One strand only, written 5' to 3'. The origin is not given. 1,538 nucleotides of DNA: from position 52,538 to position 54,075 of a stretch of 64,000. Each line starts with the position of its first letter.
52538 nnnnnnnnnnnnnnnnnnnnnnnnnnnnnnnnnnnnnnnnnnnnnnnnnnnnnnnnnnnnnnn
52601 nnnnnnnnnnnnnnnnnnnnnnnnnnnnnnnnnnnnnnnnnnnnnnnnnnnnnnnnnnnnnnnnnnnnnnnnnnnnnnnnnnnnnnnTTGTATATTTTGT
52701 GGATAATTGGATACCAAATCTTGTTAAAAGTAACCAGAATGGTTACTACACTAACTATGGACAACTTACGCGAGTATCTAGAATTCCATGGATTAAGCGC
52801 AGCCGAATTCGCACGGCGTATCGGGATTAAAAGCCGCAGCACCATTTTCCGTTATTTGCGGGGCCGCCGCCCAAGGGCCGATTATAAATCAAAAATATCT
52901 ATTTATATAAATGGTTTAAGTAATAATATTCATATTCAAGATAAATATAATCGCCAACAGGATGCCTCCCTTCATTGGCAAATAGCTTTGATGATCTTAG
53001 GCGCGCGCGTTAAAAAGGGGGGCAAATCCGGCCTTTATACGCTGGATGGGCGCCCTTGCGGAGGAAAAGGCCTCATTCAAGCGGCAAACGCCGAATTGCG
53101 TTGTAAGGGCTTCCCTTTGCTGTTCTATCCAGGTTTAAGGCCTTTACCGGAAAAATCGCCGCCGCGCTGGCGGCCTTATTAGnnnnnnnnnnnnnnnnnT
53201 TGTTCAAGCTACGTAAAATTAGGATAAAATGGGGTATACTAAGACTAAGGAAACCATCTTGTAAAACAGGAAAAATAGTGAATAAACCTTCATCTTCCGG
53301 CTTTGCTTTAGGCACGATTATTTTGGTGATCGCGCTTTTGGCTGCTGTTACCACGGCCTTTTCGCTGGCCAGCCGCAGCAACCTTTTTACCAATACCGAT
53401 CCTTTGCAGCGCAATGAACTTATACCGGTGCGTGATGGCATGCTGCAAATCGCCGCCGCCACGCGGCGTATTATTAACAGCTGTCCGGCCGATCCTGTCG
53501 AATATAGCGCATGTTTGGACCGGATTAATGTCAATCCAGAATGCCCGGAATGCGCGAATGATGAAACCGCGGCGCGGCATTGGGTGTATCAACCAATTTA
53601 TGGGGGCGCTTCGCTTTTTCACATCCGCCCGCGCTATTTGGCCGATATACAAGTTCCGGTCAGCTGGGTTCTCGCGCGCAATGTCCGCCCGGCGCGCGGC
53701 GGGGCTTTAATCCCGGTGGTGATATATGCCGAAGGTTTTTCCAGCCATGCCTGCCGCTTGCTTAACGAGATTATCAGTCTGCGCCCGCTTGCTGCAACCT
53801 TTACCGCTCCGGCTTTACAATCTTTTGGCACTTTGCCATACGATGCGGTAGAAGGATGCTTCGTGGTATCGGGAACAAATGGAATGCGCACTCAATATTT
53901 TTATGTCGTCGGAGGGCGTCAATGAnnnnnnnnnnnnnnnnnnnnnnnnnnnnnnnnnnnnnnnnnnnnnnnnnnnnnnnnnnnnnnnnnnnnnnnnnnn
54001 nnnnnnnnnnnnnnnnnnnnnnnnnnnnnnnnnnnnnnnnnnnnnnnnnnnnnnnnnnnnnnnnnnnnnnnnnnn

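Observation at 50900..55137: cI/Cro-type switch controlling an operon of two paralogous pilin-like Cys-rich proteins and a lipoprotein, with an HExxH protein behind the repressor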

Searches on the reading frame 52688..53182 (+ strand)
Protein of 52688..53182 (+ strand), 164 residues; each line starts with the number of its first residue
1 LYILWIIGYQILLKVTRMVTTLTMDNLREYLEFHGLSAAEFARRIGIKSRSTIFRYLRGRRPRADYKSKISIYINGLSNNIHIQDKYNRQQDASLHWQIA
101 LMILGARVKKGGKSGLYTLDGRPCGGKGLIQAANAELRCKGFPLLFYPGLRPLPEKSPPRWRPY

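Call 3: search_protein_families(library=pfam, proteins=[window:52688-53182:+], max_evalue=0.1)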
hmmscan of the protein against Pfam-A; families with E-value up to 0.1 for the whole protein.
window:52688-53182:+ (164 aa): 3 families
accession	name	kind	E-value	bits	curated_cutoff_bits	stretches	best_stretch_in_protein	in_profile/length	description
PF01381.28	HTH_3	-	1.7e-06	28.4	23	1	27-70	1-44/55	Helix-turn-helix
PF13560.12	HTH_31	-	3.7e-05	24.4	27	1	27-64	6-42/64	Helix-turn-helix domain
PF20432.4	Xre-like-HTH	-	0.0072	17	25.8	1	35-62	23-48/63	Antitoxin Xre-like helix-turn-helix domain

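Call 5: search_protein_families(library=phrogs, proteins=[window:52688-53182:+], max_evalue=0.1)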
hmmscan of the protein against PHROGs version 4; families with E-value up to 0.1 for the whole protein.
window:52688-53182:+ (164 aa): 16 families
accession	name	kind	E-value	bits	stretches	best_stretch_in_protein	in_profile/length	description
phrog_3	-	transcription regulation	2.4e-07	31.9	1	17-77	83-139/430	transcriptional repressor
phrog_8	-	transcription regulation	1.7e-06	28.7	1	22-70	76-204/346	transcriptional regulator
phrog_35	-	transcription regulation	0.0017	19.5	1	23-66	74-116/181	transcriptional repressor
phrog_2439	-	transcription regulation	0.0017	18.3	1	21-69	6-54/367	transcriptional regulator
phrog_2967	-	transcription regulation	0.0026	18.3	1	23-61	11-48/225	transcriptional regulator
phrog_4583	-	transcription regulation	0.0031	18.5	1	24-62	12-49/81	transcriptional repressor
phrog_4779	-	transcription regulation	0.0033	18.9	1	23-74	3-53/98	transcriptional regulator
phrog_925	-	DNA, RNA and nucleotide metabolism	0.0051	17.5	1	21-61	3-42/67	HTH DNA binding protein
phrog_664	-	DNA, RNA and nucleotide metabolism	0.0078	17.1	1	28-64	93-128/210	DNA binding protein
phrog_6223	-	transcription regulation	0.01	16.9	1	33-67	15-48/73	transcriptional repressor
phrog_36382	-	unknown function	0.013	16.3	1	101-133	8-38/45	-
phrog_296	-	integration and excision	0.025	14.3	1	23-64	228-268/626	DNA transposition protein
phrog_2328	-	transcription regulation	0.027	15.2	1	27-62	20-54/128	transcriptional repressor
phrog_4494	-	unknown function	0.045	15.3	1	20-94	3-82/109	-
phrog_15781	-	unknown function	0.049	14.8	1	100-134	40-72/78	-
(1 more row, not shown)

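Call 6: search_protein_families(library=ncbifam, proteins=[window:52688-53182:+], max_evalue=0.1)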
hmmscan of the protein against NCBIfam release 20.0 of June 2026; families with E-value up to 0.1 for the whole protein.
window:52688-53182:+ (164 aa): 1 family
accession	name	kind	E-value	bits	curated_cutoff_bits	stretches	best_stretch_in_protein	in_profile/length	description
TIGR04111.1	BcepMu_gp16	hypoth_equivalog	0.0077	16.1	34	1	23-61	1-38/55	phage-associated protein, BcepMu gp16 family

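Call 7: search_protein_families(library=padloc, proteins=[window:52688-53182:+], max_evalue=0.1)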
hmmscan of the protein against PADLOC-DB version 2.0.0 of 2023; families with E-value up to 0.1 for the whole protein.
window:52688-53182:+ (164 aa): 1 family
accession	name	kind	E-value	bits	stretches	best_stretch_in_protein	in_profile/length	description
PDLC01766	Cas3c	-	0.017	11.3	1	26-68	12-52/1009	-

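Call 29: search_protein_families(library=pfam, proteins=[window:52739-53179:+], max_evalue=10)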
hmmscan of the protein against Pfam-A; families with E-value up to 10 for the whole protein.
window:52739-53179:+ (147 aa): 4 families
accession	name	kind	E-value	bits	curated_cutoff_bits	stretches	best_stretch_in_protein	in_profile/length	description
PF01381.28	HTH_3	-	1.5e-06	28.6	23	1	10-53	1-44/55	Helix-turn-helix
PF13560.12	HTH_31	-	3.2e-05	24.6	27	1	10-47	6-42/64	Helix-turn-helix domain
PF20432.4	Xre-like-HTH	-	0.0066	17.2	25.8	1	18-45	23-48/63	Antitoxin Xre-like helix-turn-helix domain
PF13443.12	HTH_26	-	0.2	12.4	22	1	9-46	1-39/63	Cro/C1-type HTH DNA-binding domain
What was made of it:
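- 52757..53182 (+): C: second HTH regulator in the Cro position, two domains, ~141 aa (annotated start 52739). HTH_3 1.5e-6 (calls 3, 29).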

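Call 89: search_solved_structures(query=A11, max_evalue=1)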
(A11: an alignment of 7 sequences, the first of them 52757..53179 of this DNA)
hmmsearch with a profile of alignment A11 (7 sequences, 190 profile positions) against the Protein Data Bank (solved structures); distinct sequences matched with E-value up to 1: 10.
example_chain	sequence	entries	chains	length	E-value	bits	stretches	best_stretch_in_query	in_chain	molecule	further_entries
8tac_A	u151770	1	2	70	0.00077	22.7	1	11-52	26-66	DBP48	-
3cec_A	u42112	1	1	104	0.0077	19.5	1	4-52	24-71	Putative antidote protein of plasmid maintenance system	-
2p5t_A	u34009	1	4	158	0.017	18.4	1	8-64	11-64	Putative transcriptional regulator PezA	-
9iaq_A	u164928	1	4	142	0.24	14.6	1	6-51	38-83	HTH cro/C1-type domain-containing protein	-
8co2_A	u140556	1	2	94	0.33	14.1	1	1-63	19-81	Putative antirepressor protein Cro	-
8c7k_A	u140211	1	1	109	0.38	13.9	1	1-63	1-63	Phage antirepressor protein Cro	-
3dbi_A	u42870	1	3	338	0.61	13.3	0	16-68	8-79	SUGAR-BINDING TRANSCRIPTIONAL REGULATOR, LACI FAMILY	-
2wk7_A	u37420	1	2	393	0.83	12.8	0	133-171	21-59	CAI-1 AUTOINDUCER SYNTHASE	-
2wk8_A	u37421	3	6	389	0.89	12.7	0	132-171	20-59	CAI-1 AUTOINDUCER SYNTHASE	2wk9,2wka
2jvl_A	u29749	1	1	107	0.94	12.7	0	12-53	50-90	TrMBF1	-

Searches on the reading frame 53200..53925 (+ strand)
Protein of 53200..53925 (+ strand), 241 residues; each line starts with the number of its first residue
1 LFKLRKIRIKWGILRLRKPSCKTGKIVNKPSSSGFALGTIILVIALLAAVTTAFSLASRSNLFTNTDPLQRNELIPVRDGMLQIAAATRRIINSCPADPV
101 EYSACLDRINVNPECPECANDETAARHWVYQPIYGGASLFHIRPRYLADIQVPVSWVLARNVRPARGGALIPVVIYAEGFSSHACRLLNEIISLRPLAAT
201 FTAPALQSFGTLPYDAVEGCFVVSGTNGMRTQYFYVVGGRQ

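Call 3: search_protein_families(library=pfam, proteins=[window:53200-53925:+], max_evalue=0.1)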
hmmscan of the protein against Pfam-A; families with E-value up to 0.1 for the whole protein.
window:53200-53925:+ (241 aa): 0 families

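Call 5: search_protein_families(library=phrogs, proteins=[window:53200-53925:+], max_evalue=0.1)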
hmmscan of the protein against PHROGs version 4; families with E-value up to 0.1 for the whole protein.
window:53200-53925:+ (241 aa): 0 families

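Call 6: search_protein_families(library=ncbifam, proteins=[window:53200-53925:+], max_evalue=0.1)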
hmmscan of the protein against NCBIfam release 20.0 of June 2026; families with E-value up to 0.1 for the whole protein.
window:53200-53925:+ (241 aa): 0 families

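Call 7: search_protein_families(library=padloc, proteins=[window:53200-53925:+], max_evalue=0.1)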
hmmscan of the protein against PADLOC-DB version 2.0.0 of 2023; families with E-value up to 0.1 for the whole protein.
window:53200-53925:+ (241 aa): 0 families

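Call 12: find_homologous_proteins(query=window:53278-53925:+, max_evalue=0.01)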
Query window:53278-53925:+ (215 aa): 1 proteins with E <= 0.01 among 655 candidates.
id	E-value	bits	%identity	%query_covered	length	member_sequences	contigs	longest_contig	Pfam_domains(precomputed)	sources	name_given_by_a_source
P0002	6.1e-140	482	100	100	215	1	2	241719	-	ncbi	ncbi:MAG: hypothetical protein AB7G80_02490 [Dongiaceae bacterium]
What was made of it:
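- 53278..53925 (+): D: single-pass membrane protein, 215 aa, GTG start, basic leader, G-F-A-L-G membrane helix, periplasmic domain with 6 Cys. Finds only itself in the 5.8e9-protein search (call 12).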

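Call 29: search_protein_families(library=pfam, proteins=[window:53278-53922:+], max_evalue=10)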
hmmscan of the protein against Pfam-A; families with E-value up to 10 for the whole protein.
window:53278-53922:+ (215 aa): 0 families

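Call 31: search_dna_similar(query=window:53278-53922:+, collection=phages, mode=protein, max_evalue=1, max_rows=10)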
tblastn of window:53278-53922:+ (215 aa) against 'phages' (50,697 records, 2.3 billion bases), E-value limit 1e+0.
No match.

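Call 73: predict_structure(alignment_id=A9)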
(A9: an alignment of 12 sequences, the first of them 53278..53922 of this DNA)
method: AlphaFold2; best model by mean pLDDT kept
length: 215 residues; sequences in the alignment: 12
mean_pLDDT: 69.0   pTM: 0.64
mean pLDDT of the five models: 69.0, 67.4, 64.8, 56.3, 54.2
residues with pLDDT >= 90: 0; 70-90: 115; 50-70: 64; < 50: 36
segments of 3 or more residues with pLDDT < 50: 1-3, 26-40, 169-181
pLDDT, mean of each block of 10 residues (from residue 1): 51 68 51 41 76 86 88 85 72 58 71 69 63 78 78 84 72 41 62 78 80 70
secondary structure, 60 per line:
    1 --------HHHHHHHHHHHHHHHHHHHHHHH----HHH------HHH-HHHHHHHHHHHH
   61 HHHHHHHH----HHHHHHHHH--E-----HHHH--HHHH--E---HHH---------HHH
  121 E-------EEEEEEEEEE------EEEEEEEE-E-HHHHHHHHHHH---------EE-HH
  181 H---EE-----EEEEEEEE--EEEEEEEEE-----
elements in order: H9-31 H49-68 H73-81 H90-93 H96-99 E129-138 E145-152 H156-166 E192-199 E202-210
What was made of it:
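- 53278..53925 (+): AF2 with 12 sequences gives pLDDT 69 and pTM 0.64: membrane helix 9-31, then helices and a 4-stranded sheet (call 73).
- On Type IV pilin / T2SS pseudopilin (class III signal): The D model (pLDDT 69) has helices and a 4-stranded sheet, but the linker at 26-40 is of low confidence (call 73).
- The D model has a long helix plus a 4-stranded sheet (call 73).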

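Call 77: fold_search(model_id=the predicted structure, library=pdb)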
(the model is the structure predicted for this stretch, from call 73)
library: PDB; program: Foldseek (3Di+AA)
matches with E <= 10: 141; with E <= 0.001: 0
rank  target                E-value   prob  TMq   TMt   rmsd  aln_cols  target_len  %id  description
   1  3ll7                  1.8e+00  0.04  0.14  0.09   8.3        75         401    8  Crystal structure of putative methyltransferase PG_1098 from Porphyromonas gingivalis W83 (released 2010-02-16)
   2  2q6i                  1.9e+00  0.01  0.12  0.10  16.0       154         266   18  salL with ClDA and LMet (released 2007-12-11)
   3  8z0r_B                2.3e+00  0.02  0.10  0.06  14.2       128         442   14  Cryo-EM structure of tetramer HtmB2-CT (released 2025-03-19)
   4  8qnf                  2.5e+00  0.02  0.12  0.07  13.3       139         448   10  Crystal structure of the Condensation domain TomBC from the Tomaymycin non-ribosomal peptide synthetase (released 2024-06-26)
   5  5b22_B                2.8e+00  0.04  0.13  0.14   9.1        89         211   12  Dimer structure of murine Nectin-3 D1D2 (released 2016-12-28)
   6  8z0q_C                2.8e+00  0.02  0.11  0.07  13.5       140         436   12  Cryo-EM structure of dimer HtmB2-CT (released 2025-03-19)
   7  6w9q                  3.0e+00  0.03  0.11  0.18  10.6        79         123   13  Peptide-bound SARS-CoV-2 Nsp9 RNA-replicase (released 2020-04-08)
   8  8wke                  3.0e+00  0.01  0.12  0.21  14.4       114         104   10  Sulfate-bound SARS-CoV-2 Nsp9 (released 2024-10-02)
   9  4z3u_A                3.0e+00  0.01  0.11  0.13   9.7        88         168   10  PRV nuclear egress complex (released 2015-11-11)
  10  7oyc_X1               3.2e+00  0.04  0.13  0.21   6.2        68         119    9  Cryo-EM structure of the Xenopus egg 80S ribosome (released 2022-07-20)
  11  4hbc_H                3.2e+00  0.03  0.14  0.14  10.5        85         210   12  Crystal structure of a conformation-dependent rabbit IgG Fab specific for amyloid prefibrillar oligomers (released 2012-10-31)
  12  4xu2_A                3.2e+00  0.03  0.17  0.14   9.4       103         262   12  Mycobacterium tuberculosis biotin ligase complexed with bisubstrate inhibitor 87 with a 3'deoxy ribose (released 2015-09-02)
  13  8z0q_D                3.4e+00  0.01  0.11  0.07  14.4       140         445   12  Cryo-EM structure of dimer HtmB2-CT (released 2025-03-19)
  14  4xu3_A                3.7e+00  0.03  0.18  0.15   9.8       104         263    9  Mycobacterium tuberculosis biotin ligase complexed with bisubstrate inhibitor 90 that has an acyclic ether in place of (released 2015-09-02)
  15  6x4g_C                3.7e+00  0.02  0.15  0.16  10.3        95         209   12  Crystal structure of ICOS in complex with ICOS-L and an anti ICOS-L VNAR domain (released 2020-10-14)
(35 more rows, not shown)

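Call 80: fold_search(model_id=the predicted structure, library=viral)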
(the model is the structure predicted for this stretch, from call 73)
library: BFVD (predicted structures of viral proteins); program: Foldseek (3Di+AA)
matches with E <= 10: 175; with E <= 0.001: 0
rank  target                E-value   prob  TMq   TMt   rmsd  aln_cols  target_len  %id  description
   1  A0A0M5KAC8            8.4e-01  0.06  0.20  0.18  15.1       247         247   12  (no name in the UniProt tables at hand)
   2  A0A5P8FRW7            8.4e-01  0.04  0.16  0.18  19.9       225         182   13  Minor tail protein [Klebsiella phage KL]
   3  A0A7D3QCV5            9.0e-01  0.11  0.17  0.34   8.3        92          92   12  (no name in the UniProt tables at hand)
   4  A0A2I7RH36            1.0e+00  0.08  0.10  0.24   9.7        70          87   14  (no name in the UniProt tables at hand)
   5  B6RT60                1.2e+00  0.03  0.12  0.16  14.8        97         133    5  Uncharacterized protein [Bacillus phage AP50]
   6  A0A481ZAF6            1.2e+00  0.06  0.13  0.09  10.2        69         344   12  Putative serine/threonine protein kinase [Pithovirus LCPAC304]
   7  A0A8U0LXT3            1.2e+00  0.02  0.16  0.09  24.9       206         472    9  (no name in the UniProt tables at hand)
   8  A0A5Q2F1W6            1.4e+00  0.07  0.17  0.14  12.9        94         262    7  Uncharacterized protein [Serratia phage JS26]
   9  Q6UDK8                1.5e+00  0.07  0.17  0.12  18.7       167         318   11  Protein UL24 [Psittacid herpesvirus 1 (isolate Amazon parrot/-/97-0001/1997)]
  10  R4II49                1.6e+00  0.08  0.17  0.24   8.0        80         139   12  (no name in the UniProt tables at hand)
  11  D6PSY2                1.7e+00  0.06  0.16  0.24  11.2        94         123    5  Phage neck terminator protein gp12-like domain-containing protein [Lactobacillus phage LBR48]
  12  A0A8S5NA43            1.8e+00  0.01  0.14  0.13  16.3       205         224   11  Uncharacterized protein [Myoviridae sp. ctx322]
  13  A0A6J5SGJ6            2.1e+00  0.05  0.17  0.30  12.2        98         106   11  Tail completion protein [uncultured Caudovirales phage]
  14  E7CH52                2.1e+00  0.04  0.16  0.11  10.2        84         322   18  34K [Murine adenovirus 2]
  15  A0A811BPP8            2.1e+00  0.01  0.10  0.10  15.0       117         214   12  Uncharacterized protein [Pandoravirus japonicus]
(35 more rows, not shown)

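Call 86: search_solved_structures(query=A7, max_evalue=1)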
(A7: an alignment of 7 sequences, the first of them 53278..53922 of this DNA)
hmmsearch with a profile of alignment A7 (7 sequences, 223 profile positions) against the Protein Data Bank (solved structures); distinct sequences matched with E-value up to 1: 1.
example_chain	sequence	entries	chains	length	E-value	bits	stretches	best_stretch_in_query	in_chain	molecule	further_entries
6f3t_E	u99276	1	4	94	0.62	12.8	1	132-192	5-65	Transcription initiation factor TFIID subunit 6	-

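Call 92: search_protein_families(library=ncbifam, alignment_id=A9, max_evalue=1)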
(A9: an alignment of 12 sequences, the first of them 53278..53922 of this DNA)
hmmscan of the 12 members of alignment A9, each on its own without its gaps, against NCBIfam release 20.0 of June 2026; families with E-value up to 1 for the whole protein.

A. member 1, window:53278-53922:+ (215 aa): 0 families

B. families by the number of members that match (of 12 scanned): 6 families
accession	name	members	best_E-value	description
NF037980.1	T2SS_GspK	3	0.06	type II secretion system minor pseudopilin GspK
NF007660.0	PRK10332.1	2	0.13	prepilin-type N-terminal cleavage/methylation domain-containing protein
NF045747.1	MPN313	1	0.02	MPN313 family protein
TIGR01708.2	typeII_sec_gspH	1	0.076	type II secretion system minor pseudopilin GspH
NF051431.1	Rv0361_Cterm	1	0.1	Rv0361 family membrane protein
NF047733.1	antiphage_MADS7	1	0.24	methylation-associated defense system protein MAD7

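Call 93: search_protein_families(library=pfam, alignment_id=A9, max_evalue=1)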
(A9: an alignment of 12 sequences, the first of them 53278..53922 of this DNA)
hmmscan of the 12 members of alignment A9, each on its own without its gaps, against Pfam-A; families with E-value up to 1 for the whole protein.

A. member 1, window:53278-53922:+ (215 aa): 0 families

B. families by the number of members that match (of 12 scanned): 4 families
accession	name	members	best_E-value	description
PF06073.17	DUF934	2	0.049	Bacterial protein of unknown function (DUF934)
PF19979.4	DUF6415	2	0.12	Family of unknown function (DUF6415)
PF21528.2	CC2D1A-B_DM14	1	0.085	Coiled-coil and C2 domain-containing protein 1, DM14 domain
PF22826.3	PL28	1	0.093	PL28 ulvan lyases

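Call 99: find_related_loci(query=A7, collection=viral_contigs, flank=5000)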
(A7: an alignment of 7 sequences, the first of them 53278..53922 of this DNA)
Query A7 (215 aa) in viral_contigs; peptide patterns used: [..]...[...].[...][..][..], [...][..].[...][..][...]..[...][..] (x = any residue, [..] = any of these).
155 stretches matched a pattern, but none encodes a relative of the query by tblastn (E <= 1e-3).
